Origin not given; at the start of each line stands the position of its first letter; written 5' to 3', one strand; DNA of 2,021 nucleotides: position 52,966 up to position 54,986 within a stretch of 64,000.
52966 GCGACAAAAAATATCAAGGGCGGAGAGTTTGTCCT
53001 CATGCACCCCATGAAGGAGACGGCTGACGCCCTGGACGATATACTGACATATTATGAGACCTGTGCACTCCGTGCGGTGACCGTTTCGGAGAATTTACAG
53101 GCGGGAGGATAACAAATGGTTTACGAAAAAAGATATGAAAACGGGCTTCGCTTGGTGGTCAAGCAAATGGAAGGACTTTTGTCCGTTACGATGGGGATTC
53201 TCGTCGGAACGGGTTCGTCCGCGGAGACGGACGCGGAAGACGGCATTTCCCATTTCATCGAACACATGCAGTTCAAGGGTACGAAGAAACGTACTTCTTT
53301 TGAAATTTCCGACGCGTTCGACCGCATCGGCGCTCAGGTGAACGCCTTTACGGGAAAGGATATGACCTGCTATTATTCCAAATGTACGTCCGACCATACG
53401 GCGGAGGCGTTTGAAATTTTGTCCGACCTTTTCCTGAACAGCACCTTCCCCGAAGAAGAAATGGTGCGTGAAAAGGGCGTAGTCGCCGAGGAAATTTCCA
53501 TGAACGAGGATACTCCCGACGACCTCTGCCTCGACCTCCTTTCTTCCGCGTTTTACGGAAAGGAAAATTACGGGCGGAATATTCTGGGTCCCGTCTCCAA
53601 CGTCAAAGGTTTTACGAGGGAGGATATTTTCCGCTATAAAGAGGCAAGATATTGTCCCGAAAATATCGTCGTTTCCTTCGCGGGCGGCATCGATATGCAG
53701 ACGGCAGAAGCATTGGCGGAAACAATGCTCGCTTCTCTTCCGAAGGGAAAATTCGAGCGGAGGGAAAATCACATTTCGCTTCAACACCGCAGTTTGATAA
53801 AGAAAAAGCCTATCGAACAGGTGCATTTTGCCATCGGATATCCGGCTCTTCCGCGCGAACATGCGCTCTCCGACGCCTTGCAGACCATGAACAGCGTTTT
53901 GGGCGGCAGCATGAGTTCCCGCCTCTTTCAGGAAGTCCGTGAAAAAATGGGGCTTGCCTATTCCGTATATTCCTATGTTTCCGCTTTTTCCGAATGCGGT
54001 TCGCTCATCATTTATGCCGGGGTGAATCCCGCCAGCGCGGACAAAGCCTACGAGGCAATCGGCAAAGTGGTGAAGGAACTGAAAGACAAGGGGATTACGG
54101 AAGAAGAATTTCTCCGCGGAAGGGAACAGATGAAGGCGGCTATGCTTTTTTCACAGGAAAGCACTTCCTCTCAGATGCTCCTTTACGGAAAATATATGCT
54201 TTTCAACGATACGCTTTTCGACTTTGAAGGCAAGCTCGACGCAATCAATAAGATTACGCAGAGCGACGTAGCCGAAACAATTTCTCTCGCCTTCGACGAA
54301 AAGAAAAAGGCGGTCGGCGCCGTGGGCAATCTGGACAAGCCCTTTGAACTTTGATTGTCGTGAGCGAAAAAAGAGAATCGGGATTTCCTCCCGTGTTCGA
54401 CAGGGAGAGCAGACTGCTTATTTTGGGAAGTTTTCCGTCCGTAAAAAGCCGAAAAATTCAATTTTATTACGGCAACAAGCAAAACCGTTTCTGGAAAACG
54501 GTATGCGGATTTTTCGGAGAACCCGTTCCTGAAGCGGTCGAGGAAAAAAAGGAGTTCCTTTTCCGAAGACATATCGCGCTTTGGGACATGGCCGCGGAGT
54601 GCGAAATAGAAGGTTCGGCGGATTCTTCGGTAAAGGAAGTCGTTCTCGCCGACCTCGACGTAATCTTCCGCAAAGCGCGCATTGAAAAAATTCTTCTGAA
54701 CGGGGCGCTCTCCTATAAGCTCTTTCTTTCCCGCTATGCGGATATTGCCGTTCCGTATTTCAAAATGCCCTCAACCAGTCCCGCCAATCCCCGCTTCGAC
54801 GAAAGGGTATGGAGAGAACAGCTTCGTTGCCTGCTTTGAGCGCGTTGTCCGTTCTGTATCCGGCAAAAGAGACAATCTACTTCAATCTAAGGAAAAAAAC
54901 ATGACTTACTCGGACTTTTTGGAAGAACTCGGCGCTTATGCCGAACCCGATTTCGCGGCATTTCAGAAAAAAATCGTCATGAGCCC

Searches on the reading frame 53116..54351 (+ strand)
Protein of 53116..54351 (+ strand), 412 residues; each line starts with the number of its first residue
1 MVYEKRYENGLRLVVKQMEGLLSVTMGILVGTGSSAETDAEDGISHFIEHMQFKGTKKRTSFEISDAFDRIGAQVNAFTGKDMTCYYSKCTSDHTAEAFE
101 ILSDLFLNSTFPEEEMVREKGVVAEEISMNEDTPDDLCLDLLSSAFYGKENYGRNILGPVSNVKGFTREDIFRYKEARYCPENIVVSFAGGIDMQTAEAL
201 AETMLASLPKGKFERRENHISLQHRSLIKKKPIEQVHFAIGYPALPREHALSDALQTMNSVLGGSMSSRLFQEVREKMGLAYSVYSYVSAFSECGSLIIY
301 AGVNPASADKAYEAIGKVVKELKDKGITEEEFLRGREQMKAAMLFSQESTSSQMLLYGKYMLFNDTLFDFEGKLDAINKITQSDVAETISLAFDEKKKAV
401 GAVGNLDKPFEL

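Call 75: search_protein_families(library=ncbifam, proteins=[window:53116-54351:+], max_evalue=0.00001)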
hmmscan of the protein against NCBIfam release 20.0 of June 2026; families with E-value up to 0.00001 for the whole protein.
window:53116-54351:+ (412 aa): 4 families
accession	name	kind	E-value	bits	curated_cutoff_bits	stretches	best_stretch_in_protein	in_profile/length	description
NF047422.1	YfmF_fam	equivalog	1.2e-30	106.8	285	1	106-387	114-396/412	EF-P 5-aminopentanol modification-associated protein YfmF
NF047421.1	YfmH_fam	equivalog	1.8e-29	103.2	250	1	32-402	50-420/425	EF-P 5-aminopentanol modification-associated protein YfmH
NF011681.0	PRK15101.1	equivalog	3.2e-11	42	765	1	26-130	68-173/961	pitrilysin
TIGR02110.1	PQQ_syn_pqqF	equivalog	6.7e-10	38.3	320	1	29-283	27-284/697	pyrroloquinoline quinone biosynthesis protein PqqF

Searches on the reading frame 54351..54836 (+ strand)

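Call 56: search_protein_families(library=pfam, proteins=[window:54351-54836:+], max_evalue=0.0001)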
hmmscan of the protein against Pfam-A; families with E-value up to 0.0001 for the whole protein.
window:54351-54836:+ (162 aa): 1 family
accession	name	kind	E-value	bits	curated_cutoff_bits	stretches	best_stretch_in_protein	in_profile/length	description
PF03167.25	UDG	-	9.4e-05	23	24.3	0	13-146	1-122/141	Uracil DNA glycosylase superfamily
